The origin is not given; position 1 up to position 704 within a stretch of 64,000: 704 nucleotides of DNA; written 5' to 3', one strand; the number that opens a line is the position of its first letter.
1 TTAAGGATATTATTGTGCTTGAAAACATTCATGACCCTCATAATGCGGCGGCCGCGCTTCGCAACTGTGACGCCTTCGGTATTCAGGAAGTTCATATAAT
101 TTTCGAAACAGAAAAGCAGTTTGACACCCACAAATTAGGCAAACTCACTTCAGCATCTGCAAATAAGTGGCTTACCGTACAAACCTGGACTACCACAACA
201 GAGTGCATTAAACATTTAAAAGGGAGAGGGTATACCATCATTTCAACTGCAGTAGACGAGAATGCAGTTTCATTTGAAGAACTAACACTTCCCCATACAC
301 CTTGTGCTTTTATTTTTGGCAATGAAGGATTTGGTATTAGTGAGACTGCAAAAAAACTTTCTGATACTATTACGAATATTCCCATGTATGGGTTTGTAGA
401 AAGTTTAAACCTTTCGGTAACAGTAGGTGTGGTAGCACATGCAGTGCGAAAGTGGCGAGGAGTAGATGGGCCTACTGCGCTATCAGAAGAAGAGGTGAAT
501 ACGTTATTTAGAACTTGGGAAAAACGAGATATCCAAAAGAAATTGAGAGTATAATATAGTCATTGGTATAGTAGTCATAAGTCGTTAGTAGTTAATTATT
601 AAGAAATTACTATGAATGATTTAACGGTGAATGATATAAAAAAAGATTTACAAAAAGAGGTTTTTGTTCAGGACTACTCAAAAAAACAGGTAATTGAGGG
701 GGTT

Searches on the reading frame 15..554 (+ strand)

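Call 88: search_protein_families(library=pfam, proteins=[window:15-554:+], max_evalue=0.000001)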
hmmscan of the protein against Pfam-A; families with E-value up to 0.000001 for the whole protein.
window:15-554:+ (179 aa): 1 family
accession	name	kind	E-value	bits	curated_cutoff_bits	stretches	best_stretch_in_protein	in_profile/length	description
PF00588.24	SpoU_methylase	-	2e-33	115.9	29.7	1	1-141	5-141/142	SpoU rRNA Methylase family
